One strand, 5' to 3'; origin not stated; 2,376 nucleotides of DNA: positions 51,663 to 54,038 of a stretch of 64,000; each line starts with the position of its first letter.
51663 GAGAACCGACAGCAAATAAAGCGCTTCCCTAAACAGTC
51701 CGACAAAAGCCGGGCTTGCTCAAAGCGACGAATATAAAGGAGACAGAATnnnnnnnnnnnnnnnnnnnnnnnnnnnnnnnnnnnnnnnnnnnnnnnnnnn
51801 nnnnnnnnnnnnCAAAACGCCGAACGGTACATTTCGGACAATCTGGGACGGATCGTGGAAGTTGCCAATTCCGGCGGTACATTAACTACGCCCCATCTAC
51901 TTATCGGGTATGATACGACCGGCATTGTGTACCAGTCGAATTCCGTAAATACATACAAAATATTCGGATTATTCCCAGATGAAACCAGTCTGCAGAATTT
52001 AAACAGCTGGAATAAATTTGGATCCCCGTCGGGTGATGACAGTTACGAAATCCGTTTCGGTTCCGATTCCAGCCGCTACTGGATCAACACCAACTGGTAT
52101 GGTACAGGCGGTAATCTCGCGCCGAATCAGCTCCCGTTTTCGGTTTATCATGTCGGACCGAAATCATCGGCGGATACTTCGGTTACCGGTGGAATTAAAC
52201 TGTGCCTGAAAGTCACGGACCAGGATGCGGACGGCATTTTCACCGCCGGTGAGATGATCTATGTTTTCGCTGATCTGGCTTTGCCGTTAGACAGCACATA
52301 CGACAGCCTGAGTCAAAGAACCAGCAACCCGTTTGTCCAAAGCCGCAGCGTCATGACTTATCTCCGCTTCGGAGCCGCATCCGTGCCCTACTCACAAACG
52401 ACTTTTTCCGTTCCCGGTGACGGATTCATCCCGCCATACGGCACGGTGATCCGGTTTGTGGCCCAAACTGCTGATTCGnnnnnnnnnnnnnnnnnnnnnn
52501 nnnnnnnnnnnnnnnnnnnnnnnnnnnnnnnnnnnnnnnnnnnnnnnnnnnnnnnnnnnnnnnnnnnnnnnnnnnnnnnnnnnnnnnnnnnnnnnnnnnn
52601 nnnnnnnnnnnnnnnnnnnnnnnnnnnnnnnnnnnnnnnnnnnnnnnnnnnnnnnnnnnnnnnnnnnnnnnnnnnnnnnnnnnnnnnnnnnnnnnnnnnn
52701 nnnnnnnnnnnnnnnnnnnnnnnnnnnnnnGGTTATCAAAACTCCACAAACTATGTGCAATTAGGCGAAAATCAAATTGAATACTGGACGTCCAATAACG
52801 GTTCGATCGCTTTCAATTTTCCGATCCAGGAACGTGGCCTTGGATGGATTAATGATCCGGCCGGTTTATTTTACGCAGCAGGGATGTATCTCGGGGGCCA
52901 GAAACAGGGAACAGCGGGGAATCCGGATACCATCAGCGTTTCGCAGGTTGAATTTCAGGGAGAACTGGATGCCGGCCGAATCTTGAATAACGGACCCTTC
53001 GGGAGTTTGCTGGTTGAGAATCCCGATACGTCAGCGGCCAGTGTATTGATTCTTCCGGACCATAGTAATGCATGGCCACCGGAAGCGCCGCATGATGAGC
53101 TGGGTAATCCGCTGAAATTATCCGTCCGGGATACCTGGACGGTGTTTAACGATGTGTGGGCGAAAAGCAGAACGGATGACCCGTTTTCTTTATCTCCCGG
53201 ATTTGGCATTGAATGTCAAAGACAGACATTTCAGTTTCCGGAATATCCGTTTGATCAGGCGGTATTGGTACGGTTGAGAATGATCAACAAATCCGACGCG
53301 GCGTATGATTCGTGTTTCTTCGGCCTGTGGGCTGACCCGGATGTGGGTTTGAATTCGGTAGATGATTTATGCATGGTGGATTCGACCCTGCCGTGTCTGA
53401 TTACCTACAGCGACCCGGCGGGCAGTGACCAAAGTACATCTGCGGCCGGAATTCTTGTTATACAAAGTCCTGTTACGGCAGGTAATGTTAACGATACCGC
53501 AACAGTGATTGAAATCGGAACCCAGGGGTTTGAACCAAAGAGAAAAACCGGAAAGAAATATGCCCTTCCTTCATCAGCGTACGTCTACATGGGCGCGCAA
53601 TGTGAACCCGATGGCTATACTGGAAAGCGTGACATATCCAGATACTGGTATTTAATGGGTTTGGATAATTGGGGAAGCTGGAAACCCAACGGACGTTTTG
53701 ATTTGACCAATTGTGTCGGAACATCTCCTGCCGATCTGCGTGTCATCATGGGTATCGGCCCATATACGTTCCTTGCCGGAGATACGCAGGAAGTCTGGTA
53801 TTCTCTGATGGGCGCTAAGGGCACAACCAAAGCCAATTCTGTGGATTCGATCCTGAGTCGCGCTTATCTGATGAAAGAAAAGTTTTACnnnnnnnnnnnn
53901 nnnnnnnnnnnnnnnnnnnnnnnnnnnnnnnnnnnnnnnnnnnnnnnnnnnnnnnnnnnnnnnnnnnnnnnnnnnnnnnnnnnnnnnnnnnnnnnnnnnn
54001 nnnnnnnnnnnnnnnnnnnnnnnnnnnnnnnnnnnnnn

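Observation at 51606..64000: Tandem array of five mosaic T9SS cargo paralogs of unknown function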

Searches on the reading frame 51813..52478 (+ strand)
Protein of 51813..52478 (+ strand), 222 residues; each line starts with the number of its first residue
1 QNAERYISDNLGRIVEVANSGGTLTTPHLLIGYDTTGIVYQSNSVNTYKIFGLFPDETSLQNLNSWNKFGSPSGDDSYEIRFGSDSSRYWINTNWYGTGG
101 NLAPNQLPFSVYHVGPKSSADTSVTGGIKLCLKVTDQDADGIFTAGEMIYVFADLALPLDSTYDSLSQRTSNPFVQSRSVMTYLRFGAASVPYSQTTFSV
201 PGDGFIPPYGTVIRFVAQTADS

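Call 85: search_protein_representatives(alignment_id=A7)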
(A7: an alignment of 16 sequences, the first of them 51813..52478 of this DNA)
Query: 16 sequences, 217 profile positions. Proteins with E-value up to 0.001 (for the whole library): 15; up to 1e-10: 11; up to 1e-30: 9. The best 15 are listed.
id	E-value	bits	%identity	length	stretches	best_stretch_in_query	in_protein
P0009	7.3e-103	359.4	-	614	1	1-217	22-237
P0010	4.1e-101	353.7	-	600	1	1-216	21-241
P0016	2.3e-99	348.0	-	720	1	1-217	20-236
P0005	1.7e-94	332.1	-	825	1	1-217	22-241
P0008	6.1e-89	313.9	-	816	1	1-216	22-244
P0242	2.6e-81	289.0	-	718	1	1-217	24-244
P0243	1.1e-72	260.8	-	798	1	5-217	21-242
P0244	1.2e-67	244.3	-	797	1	8-217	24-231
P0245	6.9e-60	218.9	-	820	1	9-216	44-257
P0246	6.0e-17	78.6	-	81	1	5-62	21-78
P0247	7.7e-11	58.6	-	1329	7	11-56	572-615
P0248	1.6e-07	47.8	-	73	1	1-47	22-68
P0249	5.1e-06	42.8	-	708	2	65-148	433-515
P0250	8.7e-06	42.1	-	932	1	72-146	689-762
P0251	3.1e-04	37.0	-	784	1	75-145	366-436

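Call 86: search_protein_families(library=pfam, proteins=[P0247, P0249, P0250, P0251, P0242], max_evalue=0.001)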
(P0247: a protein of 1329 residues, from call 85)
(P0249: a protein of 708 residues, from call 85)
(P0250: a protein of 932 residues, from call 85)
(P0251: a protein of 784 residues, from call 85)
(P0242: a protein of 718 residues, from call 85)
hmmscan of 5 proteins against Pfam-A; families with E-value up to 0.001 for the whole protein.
P0247 (1329 aa): 2 families
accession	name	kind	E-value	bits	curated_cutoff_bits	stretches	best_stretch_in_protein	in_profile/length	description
PF02469.27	Fasciclin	-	2.5e-197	645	22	7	791-915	2-123/123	Fasciclin domain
PF06258.17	Mito_fiss_Elm1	-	0.00035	20.2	27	0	433-476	252-298/304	Mitochondrial fission ELM1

P0249 (708 aa): 1 family
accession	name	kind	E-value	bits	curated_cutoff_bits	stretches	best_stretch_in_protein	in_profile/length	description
PF00404.24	Dockerin_1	-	0.00083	19.9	22.9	0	633-686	2-49/57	Dockerin type I domain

P0250 (932 aa): 0 families

P0251 (784 aa): 1 family
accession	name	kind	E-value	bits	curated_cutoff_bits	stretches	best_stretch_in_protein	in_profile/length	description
PF18962.6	Por_Secre_tail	-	0.00097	19.8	27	0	745-777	2-34/75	Secretion system C-terminal sorting domain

P0242 (718 aa): 5 families
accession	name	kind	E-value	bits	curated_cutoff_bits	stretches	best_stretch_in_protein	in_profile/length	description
PF04389.22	Peptidase_M28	-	3.2e-35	122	21.3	1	403-601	1-191/193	Peptidase family M28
PF13860.13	FlgD_ig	-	3.8e-12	46.5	27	1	640-703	13-77/79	FlgD Ig-like domain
PF01546.33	Peptidase_M20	-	3.6e-07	30.7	24.6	1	434-498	30-93/206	Peptidase family M20/M25/M40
PF18962.6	Por_Secre_tail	-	6.4e-07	30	27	1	631-703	2-66/75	Secretion system C-terminal sorting domain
PF13585.12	CHU_C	-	2.4e-06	28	27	1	649-707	27-76/86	CHU_C Type IX secretion signal domain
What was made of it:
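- Tried and rejected: This is judged to be repeat-summed noise (calls 85, 86).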

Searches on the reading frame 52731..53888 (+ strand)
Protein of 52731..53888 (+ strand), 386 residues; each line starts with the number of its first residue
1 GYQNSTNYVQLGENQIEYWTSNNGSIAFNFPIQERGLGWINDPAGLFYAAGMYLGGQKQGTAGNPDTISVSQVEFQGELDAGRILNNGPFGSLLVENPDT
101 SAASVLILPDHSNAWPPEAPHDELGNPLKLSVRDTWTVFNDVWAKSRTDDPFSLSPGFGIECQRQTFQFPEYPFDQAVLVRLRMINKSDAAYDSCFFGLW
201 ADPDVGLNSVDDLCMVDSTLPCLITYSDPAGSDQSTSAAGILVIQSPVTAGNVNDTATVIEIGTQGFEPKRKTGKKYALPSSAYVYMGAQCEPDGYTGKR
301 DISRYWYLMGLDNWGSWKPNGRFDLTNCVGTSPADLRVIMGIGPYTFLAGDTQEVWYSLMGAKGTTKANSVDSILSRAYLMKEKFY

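Call 32: find_homologous_proteins(query=A3, max_evalue=0.001)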
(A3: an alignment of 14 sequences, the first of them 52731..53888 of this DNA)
Query A3 (14 sequences) (386 aa, profile of the alignment): 83 proteins with E <= 0.001 among 8000 candidates.
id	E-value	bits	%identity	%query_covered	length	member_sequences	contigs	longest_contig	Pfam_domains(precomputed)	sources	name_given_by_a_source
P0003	1.6e-164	566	73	100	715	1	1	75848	-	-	-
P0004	7.3e-164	564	43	96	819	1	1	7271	PF13585.13,PF18962.8,PF13860.13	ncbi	-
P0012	7.0e-163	560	44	94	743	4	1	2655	PF18962.8,PF13860.13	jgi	-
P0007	7.9e-161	554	45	100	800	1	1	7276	PF18962.8,PF13860.13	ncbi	-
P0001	7.0e-160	550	59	100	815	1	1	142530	PF13585.13,PF18962.8,PF13860.13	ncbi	-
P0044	1.2e-132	461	48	99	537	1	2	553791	PF18962.8,PF13860.13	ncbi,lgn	-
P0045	2.0e-63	233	26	56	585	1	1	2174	PF18962.8,PF13860.13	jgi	jgi:hypothetical protein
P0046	1.8e-59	220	41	62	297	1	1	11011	-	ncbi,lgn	-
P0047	4.0e-58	216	25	96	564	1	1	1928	-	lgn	-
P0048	2.0e-57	213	29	46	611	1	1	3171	PF18962.8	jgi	-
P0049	2.2e-57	213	26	65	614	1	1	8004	PF18962.8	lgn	-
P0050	2.4e-56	210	27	59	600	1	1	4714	PF18962.8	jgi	jgi:hypothetical protein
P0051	4.3e-56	209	29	65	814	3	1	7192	-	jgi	jgi:hypothetical protein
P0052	5.1e-55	205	32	22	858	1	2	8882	-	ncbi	ncbi:MAG: hypothetical protein DRP93_01415, partial [Candidatus Neomarinimicrobiota bacterium]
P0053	3.6e-53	199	26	66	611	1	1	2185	PF18962.8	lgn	-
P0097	3.3e-39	153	24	62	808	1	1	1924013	-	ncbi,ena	-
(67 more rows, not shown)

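Call 49: predict_structure(alignment_id=A4)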
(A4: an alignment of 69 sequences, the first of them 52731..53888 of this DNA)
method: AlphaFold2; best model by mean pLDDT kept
length: 386 residues; sequences in the alignment: 69
mean_pLDDT: 94.1   pTM: 0.93
mean pLDDT of the five models: 94.1, 93.7, 93.1, 92.9, 92.7
residues with pLDDT >= 90: 341; 70-90: 34; 50-70: 7; < 50: 4
segments of 3 or more residues with pLDDT < 50: 1-4
pLDDT, mean of each block of 10 residues (from residue 1): 69 97 96 97 98 92 85 90 96 94 96 97 98 98 77 77 98 98 97 96 97 96 97 97 98 98 97 98 93 92 96 95 89 95 98 98 98 98 95
secondary structure, 60 per line:
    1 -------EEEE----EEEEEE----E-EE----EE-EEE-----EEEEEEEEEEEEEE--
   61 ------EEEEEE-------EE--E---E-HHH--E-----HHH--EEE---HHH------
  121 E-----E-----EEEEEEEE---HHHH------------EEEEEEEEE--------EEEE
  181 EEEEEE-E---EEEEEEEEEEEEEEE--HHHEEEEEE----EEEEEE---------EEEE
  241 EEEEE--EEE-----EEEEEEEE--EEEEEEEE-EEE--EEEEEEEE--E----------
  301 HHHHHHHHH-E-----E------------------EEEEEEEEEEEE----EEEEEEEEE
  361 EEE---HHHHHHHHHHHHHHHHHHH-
elements in order: E8-11 E16-21 E37-39 E45-58 E67-72 E106-108 E133-140 H144-147 E160-168 E177-186 E192-206 E212-217 E222-227 E237-245 E248-250 E256-263 E266-273 E275-277 E280-287 H301-309 E336-347 E352-363 H367-385
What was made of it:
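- On GH94 / GH15 / GH116-type glycoside hydrolases and phosphorylases: The C module model is all-beta with one terminal helix (call 49).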

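Call 53: fold_search(model_id=the predicted structure, library=pdb)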
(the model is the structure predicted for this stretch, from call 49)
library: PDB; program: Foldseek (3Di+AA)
matches with E <= 10: 422; with E <= 0.001: 49
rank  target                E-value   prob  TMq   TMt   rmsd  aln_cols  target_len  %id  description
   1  3rrs_A                1.0e-07  1.00  0.38  0.20  10.5       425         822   10  Crystal structure analysis of cellobiose phosphorylase from Cellulomonas uda (released 2012-05-09)
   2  9ju0_BBB              1.7e-07  1.00  0.42  0.20  12.3       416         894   11  C-terminally truncated dextran dextrinase bound with acarbose (released 2025-09-03)
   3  9ju0_AAA              1.8e-07  1.00  0.42  0.20  11.9       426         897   10  C-terminally truncated dextran dextrinase bound with acarbose (released 2025-09-03)
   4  3qde_A                2.1e-07  1.00  0.39  0.20  10.1       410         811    9  The structure of Cellobiose phosphorylase from Clostridium thermocellum in complex with phosphate (released 2011-11-09)
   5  8ho9_A                2.7e-07  1.00  0.38  0.20   9.7       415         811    8  The cryo-EM structure of cellobiose phosphorylase from Clostridium thermocellum (cysteine-to-serine varient) (released 2023-12-13)
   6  8ho7_A                3.0e-07  1.00  0.36  0.19  10.3       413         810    9  The cryo-EM structure of cellobiose phosphorylase from Clostridium thermocellum (released 2023-12-13)
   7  8hob_A                3.8e-07  1.00  0.37  0.19  10.3       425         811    8  The cryo-EM structure of cellobiose phosphorylase from Clostridium thermocellum ( variant) (released 2024-03-20)
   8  9ju0_CCC              4.0e-07  1.00  0.42  0.20  11.7       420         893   10  C-terminally truncated dextran dextrinase bound with acarbose (released 2025-09-03)
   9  8xi1_A                6.3e-07  1.00  0.34  0.15  17.6       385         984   11  Cellodextrin phosphorylase from Clostridium thermocellum mutant - all cysteine residues were substituted with serines (released 2024-12-25)
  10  8ho8_A                7.8e-07  1.00  0.38  0.20   9.8       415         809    9  The cryo-EM structure of cellobiose phosphorylase from Clostridium thermocellum in complex with cellobiose (released 2023-12-13)
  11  8rf9                  1.2e-06  1.00  0.43  0.08   9.4       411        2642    7  CgsiGP1 sample in nanodisc (released 2024-03-20)
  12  8hnu_A                1.6e-06  1.00  0.32  0.14  16.6       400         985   10  Cellodextrin phosphorylase stable variant from Clostridium thermocellum (released 2023-12-13)
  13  8h6h_A                2.0e-06  1.00  0.33  0.15  17.5       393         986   11  cryo-EM structure of cellodextrin phosphorylase from Clostridium thermocellum (released 2023-10-25)
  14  8h6h_B                2.5e-06  1.00  0.33  0.15  17.7       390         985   11  cryo-EM structure of cellodextrin phosphorylase from Clostridium thermocellum (released 2023-10-25)
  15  3s4c                  2.7e-06  1.00  0.37  0.19  10.7       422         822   10  Lactose phosphorylase in complex with sulfate (released 2012-06-27)
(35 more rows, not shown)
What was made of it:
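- Its best PDB matches are the N-terminal beta-sandwich of GH94, GH15-like, GH116 and GH63 enzymes (E = 1e-7, calls 49, 53).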

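Call 101: find_encoding_contigs(protein=P0097, flank=10000, max_places=2)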
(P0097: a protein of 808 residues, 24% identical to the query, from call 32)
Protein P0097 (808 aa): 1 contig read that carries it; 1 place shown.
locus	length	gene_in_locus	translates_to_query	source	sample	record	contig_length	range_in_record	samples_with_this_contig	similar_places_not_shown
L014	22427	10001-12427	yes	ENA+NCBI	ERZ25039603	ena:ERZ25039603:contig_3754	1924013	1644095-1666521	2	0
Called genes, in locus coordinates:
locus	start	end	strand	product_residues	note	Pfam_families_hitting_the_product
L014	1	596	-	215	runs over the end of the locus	-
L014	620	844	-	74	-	-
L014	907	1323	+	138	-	PF00344:SecY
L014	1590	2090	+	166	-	PF00557:Peptidase_M24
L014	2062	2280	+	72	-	PF01176:eIF-1a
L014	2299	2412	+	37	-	PF00444:Ribosomal_L36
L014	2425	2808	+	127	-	PF00416:Ribosomal_S13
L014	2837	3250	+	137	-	PF00411:Ribosomal_S11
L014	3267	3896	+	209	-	PF00163:Ribosomal_S4, PF01479:S4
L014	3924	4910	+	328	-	PF01193:RNA_pol_L, PF01000:RNA_pol_A_bac, PF03118:RNA_pol_A_CTD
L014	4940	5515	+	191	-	PF01196:Ribosomal_L17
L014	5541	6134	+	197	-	PF03193:RsgA_GTPase (faint), PF00009:GTP_EFTU (faint), PF01926:MMR_HSR1, PF02421:FeoB_N (weak), PF00350:Dynamin_N (faint)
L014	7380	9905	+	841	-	PF00593:TonB_dep_Rec_b-barrel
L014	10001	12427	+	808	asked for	-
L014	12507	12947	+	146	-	-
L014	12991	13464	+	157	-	-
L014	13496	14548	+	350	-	PF19572:PorV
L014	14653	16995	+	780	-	PF02585:PIG-L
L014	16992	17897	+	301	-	PF01436:NHL (faint)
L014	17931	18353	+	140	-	PF00436:SSB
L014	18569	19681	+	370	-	PF00988:CPSase_sm_chain, PF00117:GATase, PF07722:Peptidase_C26 (faint)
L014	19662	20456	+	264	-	PF13489:Methyltransf_23, PF13847:Methyltransf_31, PF08241:Methyltransf_11, PF08242:Methyltransf_12, PF13649:Methyltransf_25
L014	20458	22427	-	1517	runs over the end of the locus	PF00270:DEAD, PF04851:ResIII (weak), PF00271:Helicase_C, PF19306:WHD_Lhr, PF08494:DEAD_assoc, PF23236:WHD_2nd_Lhr, PF23235:WHD_3rd_Lhr, PF23234:WHD_4th_Lhr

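Call 104: search_protein_families(library=pfam, proteins=[L014:12507-12944:+, L014:12991-13461:+, L014:7380-9902:+], max_evalue=0.001)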
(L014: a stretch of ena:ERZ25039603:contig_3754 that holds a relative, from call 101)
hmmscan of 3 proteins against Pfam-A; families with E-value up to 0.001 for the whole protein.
L014:12507-12944:+ (146 aa): 0 families

L014:12991-13461:+ (157 aa): 0 families

L014:7380-9902:+ (841 aa): 1 family
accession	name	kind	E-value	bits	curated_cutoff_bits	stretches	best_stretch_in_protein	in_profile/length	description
PF00593.30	TonB_dep_Rec_b-barrel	-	9.7e-25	88.7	27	1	273-764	10-436/436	TonB dependent receptor-like, beta-barrel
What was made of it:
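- The C module occurs alone, or with cohesin and dockerin domains, in other FCB-group T9SS proteins (calls 32, 104).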
